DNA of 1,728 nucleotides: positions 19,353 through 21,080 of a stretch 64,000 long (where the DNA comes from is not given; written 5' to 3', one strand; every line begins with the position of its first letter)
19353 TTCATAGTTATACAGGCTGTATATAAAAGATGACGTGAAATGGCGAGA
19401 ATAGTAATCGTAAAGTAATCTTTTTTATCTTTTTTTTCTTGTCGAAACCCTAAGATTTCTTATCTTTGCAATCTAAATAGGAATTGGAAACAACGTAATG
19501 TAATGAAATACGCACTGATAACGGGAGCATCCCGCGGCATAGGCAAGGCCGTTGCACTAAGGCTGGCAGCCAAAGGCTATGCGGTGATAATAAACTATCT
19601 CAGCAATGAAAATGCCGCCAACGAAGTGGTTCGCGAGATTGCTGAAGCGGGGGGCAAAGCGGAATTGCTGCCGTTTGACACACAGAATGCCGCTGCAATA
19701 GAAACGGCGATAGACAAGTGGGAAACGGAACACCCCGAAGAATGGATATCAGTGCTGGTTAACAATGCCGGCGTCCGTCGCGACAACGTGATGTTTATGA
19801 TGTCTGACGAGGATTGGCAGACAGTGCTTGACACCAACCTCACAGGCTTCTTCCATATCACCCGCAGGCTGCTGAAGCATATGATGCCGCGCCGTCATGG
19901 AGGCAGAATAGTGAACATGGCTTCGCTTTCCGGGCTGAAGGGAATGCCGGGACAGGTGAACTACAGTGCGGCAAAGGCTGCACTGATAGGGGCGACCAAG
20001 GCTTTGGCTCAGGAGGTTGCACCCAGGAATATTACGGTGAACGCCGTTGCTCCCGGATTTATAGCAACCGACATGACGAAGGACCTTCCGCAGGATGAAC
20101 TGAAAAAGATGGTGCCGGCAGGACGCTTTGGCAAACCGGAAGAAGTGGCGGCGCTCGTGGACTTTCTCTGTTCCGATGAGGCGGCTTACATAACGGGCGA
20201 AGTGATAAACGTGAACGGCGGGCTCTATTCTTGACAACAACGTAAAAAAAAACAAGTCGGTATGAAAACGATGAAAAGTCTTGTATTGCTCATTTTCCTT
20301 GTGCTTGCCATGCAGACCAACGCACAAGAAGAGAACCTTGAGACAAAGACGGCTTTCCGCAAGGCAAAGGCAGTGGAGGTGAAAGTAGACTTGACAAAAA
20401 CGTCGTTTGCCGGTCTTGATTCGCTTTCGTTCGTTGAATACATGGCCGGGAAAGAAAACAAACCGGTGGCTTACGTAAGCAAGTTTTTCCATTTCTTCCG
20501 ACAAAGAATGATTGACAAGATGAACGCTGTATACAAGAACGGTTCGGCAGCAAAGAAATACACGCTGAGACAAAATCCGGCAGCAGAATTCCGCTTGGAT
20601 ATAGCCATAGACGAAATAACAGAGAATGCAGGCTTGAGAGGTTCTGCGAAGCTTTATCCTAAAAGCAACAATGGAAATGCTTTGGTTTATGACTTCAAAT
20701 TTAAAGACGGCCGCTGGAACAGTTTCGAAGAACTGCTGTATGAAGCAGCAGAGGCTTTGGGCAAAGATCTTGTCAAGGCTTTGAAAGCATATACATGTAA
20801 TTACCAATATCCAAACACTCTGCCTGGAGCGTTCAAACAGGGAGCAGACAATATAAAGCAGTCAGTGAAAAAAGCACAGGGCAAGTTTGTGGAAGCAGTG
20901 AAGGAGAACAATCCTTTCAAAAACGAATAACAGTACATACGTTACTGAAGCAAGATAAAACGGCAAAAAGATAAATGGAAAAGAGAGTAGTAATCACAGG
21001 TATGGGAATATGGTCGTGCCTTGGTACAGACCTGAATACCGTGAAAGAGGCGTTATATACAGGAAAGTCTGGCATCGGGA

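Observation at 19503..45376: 26-gene co-directional type II PKS/FAS-like lipid cluster of the aryl-polyene / flexirubin class, set among pectin-degradation genes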

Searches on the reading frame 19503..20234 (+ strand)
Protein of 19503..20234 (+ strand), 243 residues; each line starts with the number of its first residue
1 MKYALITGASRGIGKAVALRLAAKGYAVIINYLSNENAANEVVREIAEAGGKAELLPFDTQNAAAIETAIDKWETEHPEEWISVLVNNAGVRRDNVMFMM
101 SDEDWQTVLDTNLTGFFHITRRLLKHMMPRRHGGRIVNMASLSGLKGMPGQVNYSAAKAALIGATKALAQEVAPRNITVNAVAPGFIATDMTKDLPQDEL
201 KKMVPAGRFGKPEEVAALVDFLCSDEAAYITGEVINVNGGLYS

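Call 3: search_protein_families(library=pfam, proteins=[window:19503-20234:+], max_evalue=0.01)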
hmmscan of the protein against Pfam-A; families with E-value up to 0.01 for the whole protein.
window:19503-20234:+ (243 aa): 4 families
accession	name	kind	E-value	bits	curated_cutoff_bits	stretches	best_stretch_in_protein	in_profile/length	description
PF13561.12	adh_short_C2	-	3.2e-63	213.9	27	1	8-241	1-235/236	Enoyl-(Acyl carrier protein) reductase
PF00106.31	adh_short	-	1e-59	201.8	26.6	1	2-199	1-194/195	short chain dehydrogenase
PF08659.16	KR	-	2.2e-20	73.8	22.6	1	5-163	4-158/180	KR domain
PF01370.27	Epimerase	-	0.0074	16.2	20.9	0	4-72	1-62/240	NAD dependent epimerase/dehydratase family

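Call 6: search_protein_families(library=ncbifam, proteins=[window:19503-20234:+], max_evalue=0.001)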
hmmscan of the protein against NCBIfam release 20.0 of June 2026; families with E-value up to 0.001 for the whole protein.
window:19503-20234:+ (243 aa): 235 families (the best 25 are shown)
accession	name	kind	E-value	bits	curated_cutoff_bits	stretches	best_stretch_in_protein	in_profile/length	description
NF053542.1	FlxB_rubin_SDR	equivalog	2.6e-119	397.3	340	1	2-241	1-239/239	flexirubin biosynthesis SDR family reductase FlxB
NF004200.0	PRK05653.1-5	equivalog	9.9e-91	303.6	273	1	2-241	3-241/242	3-oxoacyl-ACP reductase FabG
TIGR01830.1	3oxo_ACP_reduc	equivalog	2.7e-88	295.7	297.75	1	4-242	1-239/239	3-oxoacyl-[acyl-carrier-protein] reductase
NF004197.0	PRK05653.1-1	equivalog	4.7e-83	278.6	332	1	2-242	8-247/249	3-oxoacyl-ACP reductase FabG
NF009466.0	PRK12826.1-2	subfamily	2.1e-82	276.4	222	1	3-242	5-245/248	3-oxoacyl-ACP reductase FabG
NF009464.0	PRK12824.1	subfamily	4.5e-79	265.6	269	1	2-242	3-243/245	3-oxoacyl-ACP reductase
TIGR01831.1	fabG_rel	equivalog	9.4e-78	260.9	338.85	1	5-241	2-238/239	3-ketoacyl-ACP reductase FabG2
NF004199.0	PRK05653.1-4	equivalog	3.6e-75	252.7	301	1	2-242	6-246/247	3-oxoacyl-ACP reductase FabG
TIGR01829.1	AcAcCoA_reduct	subfamily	5.7e-75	252.1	302.1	1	3-242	2-241/242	acetoacetyl-CoA reductase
NF004198.0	PRK05653.1-3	equivalog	2.6e-73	246.5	296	1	2-242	8-247/248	3-oxoacyl-ACP reductase FabG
NF047420.2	EF_P_mod_YmfI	equivalog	1.8e-64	217.7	238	1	4-242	2-236/236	elongation factor P 5-aminopentanone reductase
NF005559.1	PRK07231.1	subfamily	1.2e-63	214.9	215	1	2-241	5-247/249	glucose 1-dehydrogenase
NF009547.0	PRK12936.1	subfamily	7.3e-62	209.1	436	1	3-241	8-242/245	3-ketoacyl-(acyl-carrier-protein) reductase NodG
NF009384.0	PRK12743.1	equivalog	1e-60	205.2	264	1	2-241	7-247/258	SDR family oxidoreductase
NF040605.2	mycolic_FabG1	exception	6.1e-60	202.9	420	1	4-241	4-229/233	3-oxoacyl-ACP reductase FabG1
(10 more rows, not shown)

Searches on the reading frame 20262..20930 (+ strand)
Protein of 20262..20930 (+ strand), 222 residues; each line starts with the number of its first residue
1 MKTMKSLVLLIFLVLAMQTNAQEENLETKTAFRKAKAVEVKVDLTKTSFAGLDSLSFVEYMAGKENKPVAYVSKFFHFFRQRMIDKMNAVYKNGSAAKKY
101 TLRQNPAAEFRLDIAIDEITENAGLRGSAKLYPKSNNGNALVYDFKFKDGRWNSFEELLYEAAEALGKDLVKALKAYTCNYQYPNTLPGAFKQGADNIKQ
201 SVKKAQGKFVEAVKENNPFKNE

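Call 3: search_protein_families(library=pfam, proteins=[window:20262-20930:+], max_evalue=0.01)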
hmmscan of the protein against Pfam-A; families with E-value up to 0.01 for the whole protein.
window:20262-20930:+ (222 aa): 0 families

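Call 6: search_protein_families(library=ncbifam, proteins=[window:20262-20930:+], max_evalue=0.001)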
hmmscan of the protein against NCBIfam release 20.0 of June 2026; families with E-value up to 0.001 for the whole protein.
window:20262-20930:+ (222 aa): 0 families

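Call 44: search_protein_families(library=pfam, proteins=[window:20262-20930:+], max_evalue=5)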
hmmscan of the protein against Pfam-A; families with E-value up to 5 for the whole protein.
window:20262-20930:+ (222 aa): 0 families

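Call 64: find_homologous_proteins(query=window:20262-20930:+, max_evalue=0.001)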
Query window:20262-20930:+ (222 aa): 3 proteins with E <= 0.001 among 867 candidates.
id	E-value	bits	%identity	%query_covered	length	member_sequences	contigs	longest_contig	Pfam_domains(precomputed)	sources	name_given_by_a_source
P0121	6.8e-138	475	99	100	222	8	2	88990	-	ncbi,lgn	-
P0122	1.1e-73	265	58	99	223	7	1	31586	-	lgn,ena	-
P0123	1.4e-44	170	51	79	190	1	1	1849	-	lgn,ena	-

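Call 65: find_encoding_contigs(protein=P0122, flank=10000, max_places=3)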
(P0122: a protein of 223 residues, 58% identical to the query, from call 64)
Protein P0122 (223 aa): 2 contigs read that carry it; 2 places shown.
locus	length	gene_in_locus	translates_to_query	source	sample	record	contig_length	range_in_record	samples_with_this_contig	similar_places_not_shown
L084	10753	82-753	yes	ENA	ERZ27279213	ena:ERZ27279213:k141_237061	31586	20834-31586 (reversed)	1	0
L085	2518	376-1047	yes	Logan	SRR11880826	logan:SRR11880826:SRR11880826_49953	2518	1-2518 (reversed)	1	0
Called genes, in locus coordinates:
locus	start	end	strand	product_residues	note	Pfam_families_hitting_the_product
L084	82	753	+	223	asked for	-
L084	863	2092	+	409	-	PF00109:ketoacyl-synt, PF02801:Ketoacyl-synt_C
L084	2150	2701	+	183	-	-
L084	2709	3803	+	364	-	PF21212:Dimerisation2-like_dom, PF00891:Methyltransf_2, PF13489:Methyltransf_23 (weak)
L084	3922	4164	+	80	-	PF23297:ACP_SdgA_C (weak), PF00550:PP-binding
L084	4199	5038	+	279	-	PF03279:Lip_A_acyltrans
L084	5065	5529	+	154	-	PF22817:ApeP-like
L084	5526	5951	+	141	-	PF13279:4HBT_2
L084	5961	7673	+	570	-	PF00109:ketoacyl-synt, PF02801:Ketoacyl-synt_C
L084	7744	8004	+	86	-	PF00550:PP-binding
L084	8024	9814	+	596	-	PF00109:ketoacyl-synt, PF16197:KAsynt_C_assoc (faint), PF00108:Thiolase_N, PF08545:ACP_syn_III (faint), PF02801:Ketoacyl-synt_C, PF00109:ketoacyl-synt, PF13723:Ketoacyl-synt_2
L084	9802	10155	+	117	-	PF00892:EamA, PF10639:TMEM234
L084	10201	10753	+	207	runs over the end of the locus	PF03548:LolA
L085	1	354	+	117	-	?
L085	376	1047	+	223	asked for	-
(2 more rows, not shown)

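Call 66: find_encoding_contigs(protein=P0121, flank=10000, max_places=2)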
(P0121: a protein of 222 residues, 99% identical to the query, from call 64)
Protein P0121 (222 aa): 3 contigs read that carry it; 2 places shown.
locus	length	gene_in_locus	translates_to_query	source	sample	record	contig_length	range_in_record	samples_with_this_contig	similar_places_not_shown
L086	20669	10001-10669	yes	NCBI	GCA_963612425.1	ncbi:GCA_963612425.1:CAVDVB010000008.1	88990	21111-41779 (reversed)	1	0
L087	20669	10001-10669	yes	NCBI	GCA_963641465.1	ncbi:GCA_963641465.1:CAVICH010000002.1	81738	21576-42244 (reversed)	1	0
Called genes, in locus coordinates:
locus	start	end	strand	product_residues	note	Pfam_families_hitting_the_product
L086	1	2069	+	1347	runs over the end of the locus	PF22666:Glyco_hydro_2_N2 (weak), PF00703:Glyco_hydro_2, PF02836:Glyco_hydro_2_C, PF11721:Malectin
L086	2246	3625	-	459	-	PF13229:Beta_helix (weak)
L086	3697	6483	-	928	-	PF13620:CarboxypepD_reg, PF13715:CarbopepD_reg_2, PF07715:Plug, PF00593:TonB_dep_Rec_b-barrel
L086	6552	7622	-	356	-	PF00149:Metallophos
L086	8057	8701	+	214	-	PF16255:Lipase_GDSL_lke, PF13472:Lipase_GDSL_2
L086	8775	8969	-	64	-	-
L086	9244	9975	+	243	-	PF00106:adh_short, PF08659:KR, PF13561:adh_short_C2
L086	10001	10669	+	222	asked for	-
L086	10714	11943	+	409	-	PF00109:ketoacyl-synt, PF02801:Ketoacyl-synt_C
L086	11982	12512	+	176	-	-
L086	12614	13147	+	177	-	-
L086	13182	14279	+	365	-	PF21212:Dimerisation2-like_dom, PF00891:Methyltransf_2, PF13489:Methyltransf_23 (weak), PF13649:Methyltransf_25 (faint)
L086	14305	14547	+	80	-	PF23297:ACP_SdgA_C (weak), PF00550:PP-binding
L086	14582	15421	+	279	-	PF03279:Lip_A_acyltrans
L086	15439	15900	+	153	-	PF22817:ApeP-like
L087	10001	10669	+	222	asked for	-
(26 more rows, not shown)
